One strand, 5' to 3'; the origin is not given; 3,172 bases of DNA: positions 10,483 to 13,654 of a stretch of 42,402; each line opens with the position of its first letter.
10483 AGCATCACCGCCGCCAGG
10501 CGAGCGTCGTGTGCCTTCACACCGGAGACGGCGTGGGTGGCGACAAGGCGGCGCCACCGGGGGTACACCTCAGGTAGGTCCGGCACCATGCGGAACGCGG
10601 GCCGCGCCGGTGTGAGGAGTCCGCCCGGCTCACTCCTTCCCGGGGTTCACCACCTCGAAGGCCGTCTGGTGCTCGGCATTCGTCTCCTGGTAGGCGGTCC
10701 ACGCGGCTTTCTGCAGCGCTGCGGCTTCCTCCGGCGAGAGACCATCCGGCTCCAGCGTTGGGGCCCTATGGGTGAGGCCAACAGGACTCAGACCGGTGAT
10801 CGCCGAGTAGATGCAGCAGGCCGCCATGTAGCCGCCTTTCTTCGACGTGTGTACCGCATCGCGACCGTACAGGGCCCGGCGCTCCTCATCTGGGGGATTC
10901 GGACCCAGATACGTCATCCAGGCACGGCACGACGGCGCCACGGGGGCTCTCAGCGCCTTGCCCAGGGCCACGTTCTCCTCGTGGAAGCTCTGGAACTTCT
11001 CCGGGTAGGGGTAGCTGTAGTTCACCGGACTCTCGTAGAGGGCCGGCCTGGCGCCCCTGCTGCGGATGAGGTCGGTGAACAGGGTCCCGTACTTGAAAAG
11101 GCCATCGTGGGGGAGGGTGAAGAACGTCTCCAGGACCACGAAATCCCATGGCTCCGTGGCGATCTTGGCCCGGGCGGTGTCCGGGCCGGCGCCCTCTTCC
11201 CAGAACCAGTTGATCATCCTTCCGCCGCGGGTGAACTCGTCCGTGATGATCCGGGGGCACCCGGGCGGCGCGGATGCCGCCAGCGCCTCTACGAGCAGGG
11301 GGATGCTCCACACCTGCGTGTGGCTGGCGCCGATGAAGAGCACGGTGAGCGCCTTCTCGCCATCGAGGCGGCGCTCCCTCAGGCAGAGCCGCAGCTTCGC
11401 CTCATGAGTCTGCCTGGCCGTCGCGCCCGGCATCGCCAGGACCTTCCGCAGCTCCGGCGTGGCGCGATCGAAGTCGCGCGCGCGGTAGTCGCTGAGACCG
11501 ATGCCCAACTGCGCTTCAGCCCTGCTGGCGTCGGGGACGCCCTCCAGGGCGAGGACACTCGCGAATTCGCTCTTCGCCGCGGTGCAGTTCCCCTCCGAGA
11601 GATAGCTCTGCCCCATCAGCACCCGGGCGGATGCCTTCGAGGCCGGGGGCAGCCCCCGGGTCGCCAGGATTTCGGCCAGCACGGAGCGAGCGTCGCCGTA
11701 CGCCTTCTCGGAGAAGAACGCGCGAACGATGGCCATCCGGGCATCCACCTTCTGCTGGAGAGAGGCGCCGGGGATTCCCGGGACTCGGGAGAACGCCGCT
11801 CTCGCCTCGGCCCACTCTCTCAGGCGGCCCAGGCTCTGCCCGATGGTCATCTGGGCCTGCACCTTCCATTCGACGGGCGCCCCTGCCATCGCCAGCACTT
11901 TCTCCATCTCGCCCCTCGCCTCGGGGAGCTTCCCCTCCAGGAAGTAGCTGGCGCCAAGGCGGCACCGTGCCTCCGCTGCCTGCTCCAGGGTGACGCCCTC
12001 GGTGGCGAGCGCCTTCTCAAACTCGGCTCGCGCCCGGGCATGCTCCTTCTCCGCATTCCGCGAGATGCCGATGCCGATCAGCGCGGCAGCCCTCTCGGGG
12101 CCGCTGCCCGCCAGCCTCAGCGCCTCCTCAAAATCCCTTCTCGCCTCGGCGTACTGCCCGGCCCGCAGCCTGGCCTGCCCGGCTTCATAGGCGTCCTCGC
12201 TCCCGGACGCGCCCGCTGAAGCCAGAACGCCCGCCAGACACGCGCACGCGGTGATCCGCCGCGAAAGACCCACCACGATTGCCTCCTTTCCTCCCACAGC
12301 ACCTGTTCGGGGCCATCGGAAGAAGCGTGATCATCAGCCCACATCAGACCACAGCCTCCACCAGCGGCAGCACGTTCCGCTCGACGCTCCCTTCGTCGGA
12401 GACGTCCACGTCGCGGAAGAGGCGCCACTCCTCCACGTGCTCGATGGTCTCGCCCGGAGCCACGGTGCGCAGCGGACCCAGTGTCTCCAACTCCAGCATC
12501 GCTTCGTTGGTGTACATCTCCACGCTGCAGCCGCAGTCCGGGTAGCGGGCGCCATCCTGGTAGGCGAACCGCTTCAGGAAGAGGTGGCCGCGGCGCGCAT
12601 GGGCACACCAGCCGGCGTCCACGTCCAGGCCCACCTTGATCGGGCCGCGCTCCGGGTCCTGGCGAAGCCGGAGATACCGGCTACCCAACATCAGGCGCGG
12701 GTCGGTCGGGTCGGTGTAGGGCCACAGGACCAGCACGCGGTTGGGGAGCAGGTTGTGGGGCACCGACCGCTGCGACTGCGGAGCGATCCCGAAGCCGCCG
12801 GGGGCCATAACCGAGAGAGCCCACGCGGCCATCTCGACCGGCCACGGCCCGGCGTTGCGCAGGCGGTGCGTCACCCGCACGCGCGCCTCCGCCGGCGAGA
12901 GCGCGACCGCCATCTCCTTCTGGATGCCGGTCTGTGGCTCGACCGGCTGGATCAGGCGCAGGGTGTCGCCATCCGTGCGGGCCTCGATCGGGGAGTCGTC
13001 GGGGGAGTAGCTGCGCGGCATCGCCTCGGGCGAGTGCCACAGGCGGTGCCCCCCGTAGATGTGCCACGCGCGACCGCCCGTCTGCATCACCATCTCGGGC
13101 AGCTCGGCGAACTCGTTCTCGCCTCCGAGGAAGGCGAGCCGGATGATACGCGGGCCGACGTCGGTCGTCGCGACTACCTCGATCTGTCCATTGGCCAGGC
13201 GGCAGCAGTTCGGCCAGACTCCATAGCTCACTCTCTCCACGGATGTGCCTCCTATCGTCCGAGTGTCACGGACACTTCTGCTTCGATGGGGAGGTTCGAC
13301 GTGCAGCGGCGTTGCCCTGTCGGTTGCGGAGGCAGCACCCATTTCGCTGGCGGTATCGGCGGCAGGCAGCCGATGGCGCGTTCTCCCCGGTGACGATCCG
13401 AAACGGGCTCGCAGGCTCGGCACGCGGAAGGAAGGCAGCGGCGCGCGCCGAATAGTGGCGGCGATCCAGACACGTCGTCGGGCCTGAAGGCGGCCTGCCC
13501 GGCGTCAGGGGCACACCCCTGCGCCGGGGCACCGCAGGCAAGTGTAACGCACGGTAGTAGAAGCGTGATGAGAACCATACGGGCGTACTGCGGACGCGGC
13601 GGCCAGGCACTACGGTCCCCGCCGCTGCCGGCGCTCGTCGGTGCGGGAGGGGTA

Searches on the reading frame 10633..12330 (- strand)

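Call 84: search_protein_families(library=pfam, proteins=[window:10633-12330:-], max_evalue=0.00001)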
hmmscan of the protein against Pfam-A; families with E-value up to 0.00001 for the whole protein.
window:10633-12330:- (566 aa): 4 families
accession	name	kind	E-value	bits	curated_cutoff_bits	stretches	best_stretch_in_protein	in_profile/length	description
PF13424.12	TPR_12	-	4.7e-13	49.6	30.1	1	49-109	8-73/77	Tetratricopeptide repeat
PF07719.23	TPR_2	-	5.4e-12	45.3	27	0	48-74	5-31/34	Tetratricopeptide repeat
PF13432.12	TPR_16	-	1.3e-10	42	32.7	1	48-109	1-59/65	Tetratricopeptide repeat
PF00515.34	TPR_1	-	4.8e-07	29.8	27.8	0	51-74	8-31/34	Tetratricopeptide repeat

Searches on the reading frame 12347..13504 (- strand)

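Call 84: search_protein_families(library=pfam, proteins=[window:12347-13504:-], max_evalue=0.00001)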
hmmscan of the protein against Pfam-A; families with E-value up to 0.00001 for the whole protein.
window:12347-13504:- (386 aa): 1 family
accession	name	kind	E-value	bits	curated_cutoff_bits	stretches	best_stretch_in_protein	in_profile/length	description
PF14315.11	DUF4380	-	1.2e-07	31.4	29.4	0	179-362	106-294/295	Domain of unknown function (DUF4380)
